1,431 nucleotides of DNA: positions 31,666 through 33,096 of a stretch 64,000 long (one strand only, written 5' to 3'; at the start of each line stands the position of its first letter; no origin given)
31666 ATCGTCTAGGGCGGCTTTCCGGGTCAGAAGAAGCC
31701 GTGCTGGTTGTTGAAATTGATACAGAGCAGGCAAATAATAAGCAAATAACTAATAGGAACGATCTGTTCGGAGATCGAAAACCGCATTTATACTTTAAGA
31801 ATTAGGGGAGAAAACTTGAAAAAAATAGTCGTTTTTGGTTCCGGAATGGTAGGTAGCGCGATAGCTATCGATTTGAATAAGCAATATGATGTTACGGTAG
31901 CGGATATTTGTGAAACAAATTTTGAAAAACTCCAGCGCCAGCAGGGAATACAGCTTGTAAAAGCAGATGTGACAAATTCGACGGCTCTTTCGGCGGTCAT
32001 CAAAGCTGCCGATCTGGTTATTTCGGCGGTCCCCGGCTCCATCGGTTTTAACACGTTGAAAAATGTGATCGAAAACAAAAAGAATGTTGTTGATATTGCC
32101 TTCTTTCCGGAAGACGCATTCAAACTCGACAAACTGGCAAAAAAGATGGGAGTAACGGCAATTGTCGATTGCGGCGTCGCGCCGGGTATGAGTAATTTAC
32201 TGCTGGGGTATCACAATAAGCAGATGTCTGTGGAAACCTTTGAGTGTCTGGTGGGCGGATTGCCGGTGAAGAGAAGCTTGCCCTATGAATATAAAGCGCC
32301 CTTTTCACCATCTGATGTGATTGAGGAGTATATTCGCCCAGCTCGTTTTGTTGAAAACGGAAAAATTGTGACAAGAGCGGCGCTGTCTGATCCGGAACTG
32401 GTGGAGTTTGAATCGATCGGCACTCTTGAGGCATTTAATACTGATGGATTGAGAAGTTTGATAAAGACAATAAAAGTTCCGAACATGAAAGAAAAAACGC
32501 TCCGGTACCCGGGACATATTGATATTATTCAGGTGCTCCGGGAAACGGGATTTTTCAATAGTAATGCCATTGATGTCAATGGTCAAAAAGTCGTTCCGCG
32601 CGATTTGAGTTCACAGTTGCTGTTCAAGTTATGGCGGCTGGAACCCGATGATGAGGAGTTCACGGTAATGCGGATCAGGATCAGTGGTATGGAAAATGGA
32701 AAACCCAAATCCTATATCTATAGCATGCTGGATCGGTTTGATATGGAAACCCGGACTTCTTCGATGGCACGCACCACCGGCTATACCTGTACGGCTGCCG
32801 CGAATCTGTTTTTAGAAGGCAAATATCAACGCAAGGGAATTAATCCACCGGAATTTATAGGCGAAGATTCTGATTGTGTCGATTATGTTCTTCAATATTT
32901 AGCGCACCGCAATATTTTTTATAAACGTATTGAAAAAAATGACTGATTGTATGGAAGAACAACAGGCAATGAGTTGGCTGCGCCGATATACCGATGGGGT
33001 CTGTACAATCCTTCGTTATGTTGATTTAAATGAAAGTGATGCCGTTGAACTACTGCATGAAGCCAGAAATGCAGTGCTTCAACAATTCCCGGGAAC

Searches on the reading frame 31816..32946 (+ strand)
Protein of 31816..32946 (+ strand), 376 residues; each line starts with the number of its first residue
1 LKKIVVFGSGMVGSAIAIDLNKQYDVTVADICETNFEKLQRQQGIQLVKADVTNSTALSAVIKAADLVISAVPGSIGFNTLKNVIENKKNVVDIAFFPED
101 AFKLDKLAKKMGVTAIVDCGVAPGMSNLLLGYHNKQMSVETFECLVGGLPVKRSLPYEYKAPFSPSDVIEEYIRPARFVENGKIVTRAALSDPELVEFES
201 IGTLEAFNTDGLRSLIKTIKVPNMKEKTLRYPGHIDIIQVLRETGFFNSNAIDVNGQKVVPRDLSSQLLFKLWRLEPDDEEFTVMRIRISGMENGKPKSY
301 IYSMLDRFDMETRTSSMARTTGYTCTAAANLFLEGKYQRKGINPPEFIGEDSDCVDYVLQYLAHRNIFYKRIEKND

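Call 20: search_protein_families(library=pfam, proteins=[window:31816-32946:+])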
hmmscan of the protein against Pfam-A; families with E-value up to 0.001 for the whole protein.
window:31816-32946:+ (376 aa): 10 families
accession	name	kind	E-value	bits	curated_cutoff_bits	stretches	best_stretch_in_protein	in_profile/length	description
PF16653.10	Sacchrp_dh_C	-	7.8e-44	151.2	31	1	120-365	1-263/265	Saccharopine dehydrogenase C-terminal domain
PF03435.24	Sacchrp_dh_NADP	-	4.3e-16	59.9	25.1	1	4-116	1-129/129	Saccharopine dehydrogenase NADP binding domain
PF02254.24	TrkA_N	-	6.4e-07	30.1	23.8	1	4-74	1-72/116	TrkA-N domain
PF01262.27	AlaDh_PNT_C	-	1.2e-06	28.6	23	1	3-72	30-100/214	Alanine dehydrogenase/PNT, C-terminal domain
PF13460.12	NAD_binding_10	-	7.8e-06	26.3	27.2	1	8-86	2-83/184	NAD(P)H-binding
PF05368.20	NmrA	-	2e-05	24.8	27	1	2-95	3-94/298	NmrA-like family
PF01408.29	GFO_IDH_MocA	-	2.8e-05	25.2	24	1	3-117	2-118/120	Oxidoreductase family, NAD-binding Rossmann fold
PF01370.27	Epimerase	-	0.00018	21.4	20.9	1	8-71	6-71/240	NAD dependent epimerase/dehydratase family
PF06690.17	HcgC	-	0.00088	19.3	31.4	0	2-70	44-103/248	FeGP cofactor biosynthesis protein, methyltransferase HcgC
PF03807.23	F420_oxidored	-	0.00089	20.3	21.6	0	3-95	1-92/94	NADP oxidoreductase coenzyme F420-dependent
